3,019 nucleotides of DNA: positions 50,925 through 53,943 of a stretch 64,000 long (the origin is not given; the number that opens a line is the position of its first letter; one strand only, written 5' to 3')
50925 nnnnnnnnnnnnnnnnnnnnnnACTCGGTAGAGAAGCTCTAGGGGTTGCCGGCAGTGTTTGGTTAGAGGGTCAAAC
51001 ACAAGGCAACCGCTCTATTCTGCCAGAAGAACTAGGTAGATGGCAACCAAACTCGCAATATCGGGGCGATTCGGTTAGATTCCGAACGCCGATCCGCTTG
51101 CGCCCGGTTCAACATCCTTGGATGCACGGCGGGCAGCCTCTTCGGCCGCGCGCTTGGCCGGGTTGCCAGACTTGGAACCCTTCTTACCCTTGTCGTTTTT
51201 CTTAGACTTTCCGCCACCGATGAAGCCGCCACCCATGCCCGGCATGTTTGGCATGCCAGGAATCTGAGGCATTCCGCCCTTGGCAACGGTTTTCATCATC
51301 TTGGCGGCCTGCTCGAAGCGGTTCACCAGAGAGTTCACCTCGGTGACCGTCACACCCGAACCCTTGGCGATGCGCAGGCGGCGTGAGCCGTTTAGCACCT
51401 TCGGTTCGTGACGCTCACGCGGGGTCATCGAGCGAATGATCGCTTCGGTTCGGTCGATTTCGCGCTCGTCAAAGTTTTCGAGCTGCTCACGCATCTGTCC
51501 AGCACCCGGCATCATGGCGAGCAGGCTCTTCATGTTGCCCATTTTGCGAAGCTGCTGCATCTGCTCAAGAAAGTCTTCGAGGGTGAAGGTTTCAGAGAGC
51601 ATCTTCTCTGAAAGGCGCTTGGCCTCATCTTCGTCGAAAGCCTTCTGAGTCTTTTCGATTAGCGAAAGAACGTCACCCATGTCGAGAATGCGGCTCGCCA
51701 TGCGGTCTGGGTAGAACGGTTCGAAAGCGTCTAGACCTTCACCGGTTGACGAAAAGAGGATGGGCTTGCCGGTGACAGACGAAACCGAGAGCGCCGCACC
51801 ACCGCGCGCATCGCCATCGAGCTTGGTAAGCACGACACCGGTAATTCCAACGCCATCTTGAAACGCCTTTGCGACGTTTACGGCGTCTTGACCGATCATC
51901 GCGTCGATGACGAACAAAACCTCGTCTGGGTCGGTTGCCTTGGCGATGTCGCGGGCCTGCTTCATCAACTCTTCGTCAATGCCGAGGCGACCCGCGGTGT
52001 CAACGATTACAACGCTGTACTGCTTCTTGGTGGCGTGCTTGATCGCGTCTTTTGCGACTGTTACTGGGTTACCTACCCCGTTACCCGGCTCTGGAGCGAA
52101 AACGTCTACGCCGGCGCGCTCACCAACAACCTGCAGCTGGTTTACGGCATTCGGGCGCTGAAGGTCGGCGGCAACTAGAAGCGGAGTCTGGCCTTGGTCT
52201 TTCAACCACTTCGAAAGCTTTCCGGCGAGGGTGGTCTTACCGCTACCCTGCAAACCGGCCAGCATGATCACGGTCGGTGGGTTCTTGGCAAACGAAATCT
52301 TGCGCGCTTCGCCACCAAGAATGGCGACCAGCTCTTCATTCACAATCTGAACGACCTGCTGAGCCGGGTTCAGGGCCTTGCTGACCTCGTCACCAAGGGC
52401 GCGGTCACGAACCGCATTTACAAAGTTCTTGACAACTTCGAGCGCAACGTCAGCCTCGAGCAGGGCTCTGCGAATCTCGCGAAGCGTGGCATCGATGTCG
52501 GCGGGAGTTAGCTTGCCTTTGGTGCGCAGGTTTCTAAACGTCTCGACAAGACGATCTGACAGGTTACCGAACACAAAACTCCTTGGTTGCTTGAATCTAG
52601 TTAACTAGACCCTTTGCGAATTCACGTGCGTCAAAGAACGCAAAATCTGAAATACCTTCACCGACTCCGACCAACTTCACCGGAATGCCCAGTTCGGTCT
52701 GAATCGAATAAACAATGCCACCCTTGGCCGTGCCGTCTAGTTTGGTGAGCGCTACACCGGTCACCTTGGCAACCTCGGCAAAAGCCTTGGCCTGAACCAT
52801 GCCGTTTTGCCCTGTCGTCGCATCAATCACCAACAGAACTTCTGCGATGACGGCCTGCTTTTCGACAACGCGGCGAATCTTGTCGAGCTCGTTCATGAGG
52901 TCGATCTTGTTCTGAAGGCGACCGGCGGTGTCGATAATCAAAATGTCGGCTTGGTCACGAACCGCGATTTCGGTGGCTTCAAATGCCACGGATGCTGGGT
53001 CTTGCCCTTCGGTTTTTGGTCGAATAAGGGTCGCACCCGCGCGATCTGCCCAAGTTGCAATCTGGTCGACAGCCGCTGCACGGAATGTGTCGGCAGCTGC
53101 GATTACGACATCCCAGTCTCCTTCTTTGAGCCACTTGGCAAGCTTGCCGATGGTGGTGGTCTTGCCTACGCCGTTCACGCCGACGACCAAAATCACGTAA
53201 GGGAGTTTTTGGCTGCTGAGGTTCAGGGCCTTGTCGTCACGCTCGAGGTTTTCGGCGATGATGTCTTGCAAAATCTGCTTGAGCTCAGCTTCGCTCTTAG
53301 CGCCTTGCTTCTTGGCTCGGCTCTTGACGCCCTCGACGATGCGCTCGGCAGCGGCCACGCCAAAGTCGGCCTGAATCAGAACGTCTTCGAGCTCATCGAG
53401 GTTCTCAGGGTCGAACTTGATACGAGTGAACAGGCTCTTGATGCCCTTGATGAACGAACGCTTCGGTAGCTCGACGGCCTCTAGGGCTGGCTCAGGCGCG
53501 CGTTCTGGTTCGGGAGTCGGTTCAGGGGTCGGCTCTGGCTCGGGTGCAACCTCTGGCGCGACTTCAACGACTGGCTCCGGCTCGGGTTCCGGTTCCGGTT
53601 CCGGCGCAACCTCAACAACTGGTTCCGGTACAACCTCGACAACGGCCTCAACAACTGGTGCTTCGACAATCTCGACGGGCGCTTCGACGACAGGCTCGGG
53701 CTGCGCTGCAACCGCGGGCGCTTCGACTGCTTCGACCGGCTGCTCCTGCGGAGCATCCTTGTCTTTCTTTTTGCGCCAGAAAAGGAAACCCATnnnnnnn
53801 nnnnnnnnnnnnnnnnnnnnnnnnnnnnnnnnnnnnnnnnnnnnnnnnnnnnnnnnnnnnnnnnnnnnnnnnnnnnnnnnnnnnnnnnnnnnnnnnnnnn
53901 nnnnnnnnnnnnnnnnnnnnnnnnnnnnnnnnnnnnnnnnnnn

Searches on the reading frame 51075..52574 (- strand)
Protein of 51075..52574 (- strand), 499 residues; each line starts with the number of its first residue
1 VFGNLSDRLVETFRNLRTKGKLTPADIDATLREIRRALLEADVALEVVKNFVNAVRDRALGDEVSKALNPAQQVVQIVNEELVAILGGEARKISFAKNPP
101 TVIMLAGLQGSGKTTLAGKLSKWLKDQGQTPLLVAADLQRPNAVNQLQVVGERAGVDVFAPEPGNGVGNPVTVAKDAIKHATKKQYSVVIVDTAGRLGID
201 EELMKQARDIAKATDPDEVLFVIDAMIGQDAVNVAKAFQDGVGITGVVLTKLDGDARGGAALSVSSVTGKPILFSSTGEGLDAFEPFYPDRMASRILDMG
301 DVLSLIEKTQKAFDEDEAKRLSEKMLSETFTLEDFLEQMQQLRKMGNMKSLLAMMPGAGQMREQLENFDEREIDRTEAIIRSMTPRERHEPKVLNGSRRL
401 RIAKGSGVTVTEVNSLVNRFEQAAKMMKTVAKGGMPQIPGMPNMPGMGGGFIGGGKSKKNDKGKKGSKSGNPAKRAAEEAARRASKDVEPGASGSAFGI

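Call 14: search_protein_families(library=pfam, proteins=[window:51075-52574:-], max_evalue=0.001)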
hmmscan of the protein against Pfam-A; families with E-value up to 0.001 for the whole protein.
window:51075-52574:- (499 aa): 10 families
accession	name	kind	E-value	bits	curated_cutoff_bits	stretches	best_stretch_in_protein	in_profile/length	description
PF00448.28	SRP54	-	2.8e-70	236.4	22.7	1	100-297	1-195/196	SRP54-type protein, GTPase domain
PF02978.25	SRP_SPB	-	1.9e-34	118.3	27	1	329-427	1-91/91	Signal peptide binding domain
PF02881.24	SRP54_N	-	3.3e-21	75.7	22.4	1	5-82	1-75/75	SRP54-type protein, helical bundle domain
PF13401.12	AAA_22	-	8.8e-07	29.7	27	1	101-213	6-110/130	AAA domain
PF01656.29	CbiA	-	5.3e-05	23.6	25.4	1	110-257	9-88/125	CobQ/CobB/MinD/ParA nucleotide binding domain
PF20720.3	nSTAND3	-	0.0001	22.4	27.2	0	102-137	19-53/155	Novel STAND NTPase 3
PF06414.18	Zeta_toxin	-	0.00014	21.8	22.3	1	96-194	12-103/199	Zeta toxin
PF02492.25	cobW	-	0.00055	20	20.7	1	102-253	2-154/180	CobW/HypB/UreG, nucleotide-binding domain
PF01583.26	APS_kinase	-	0.00066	20.2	21.1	0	101-140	3-42/152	Adenylylsulphate kinase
PF13604.12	AAA_30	-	0.00098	19.3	27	0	96-224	14-124/191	AAA domain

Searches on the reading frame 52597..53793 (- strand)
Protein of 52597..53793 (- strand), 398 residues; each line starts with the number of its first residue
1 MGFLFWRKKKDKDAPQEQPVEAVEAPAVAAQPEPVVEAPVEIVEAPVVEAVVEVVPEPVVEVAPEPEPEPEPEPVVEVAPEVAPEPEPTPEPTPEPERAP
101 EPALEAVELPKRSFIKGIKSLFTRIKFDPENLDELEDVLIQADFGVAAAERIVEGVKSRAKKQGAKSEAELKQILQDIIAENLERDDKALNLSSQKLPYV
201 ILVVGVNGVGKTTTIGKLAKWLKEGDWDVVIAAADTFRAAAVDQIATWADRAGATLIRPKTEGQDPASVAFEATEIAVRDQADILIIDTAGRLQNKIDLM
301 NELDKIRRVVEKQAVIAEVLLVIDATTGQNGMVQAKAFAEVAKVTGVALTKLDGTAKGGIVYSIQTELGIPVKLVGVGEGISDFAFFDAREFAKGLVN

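Call 14: search_protein_families(library=pfam, proteins=[window:52597-53793:-], max_evalue=0.001)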
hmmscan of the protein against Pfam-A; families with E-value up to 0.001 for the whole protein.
window:52597-53793:- (398 aa): 7 families
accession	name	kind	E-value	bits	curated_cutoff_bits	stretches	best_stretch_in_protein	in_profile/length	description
PF00448.28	SRP54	-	1.4e-68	230.8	22.7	1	198-397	1-195/196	SRP54-type protein, GTPase domain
PF02881.24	SRP54_N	-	3.2e-12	46.9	22.4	1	116-178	3-74/75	SRP54-type protein, helical bundle domain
PF13401.12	AAA_22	-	3.9e-07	30.9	27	1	199-317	6-117/130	AAA domain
PF13604.12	AAA_30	-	2e-05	24.9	27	1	200-336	20-134/191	AAA domain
PF13245.12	AAA_19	-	8.3e-05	23.2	25.1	1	200-303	13-110/134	AAA domain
PF13191.12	AAA_16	-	0.00028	21.9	32.6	0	199-273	25-95/167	AAA ATPase domain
PF03266.21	NTPase_1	-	0.00062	20.1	23.9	0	201-229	2-30/168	NTPase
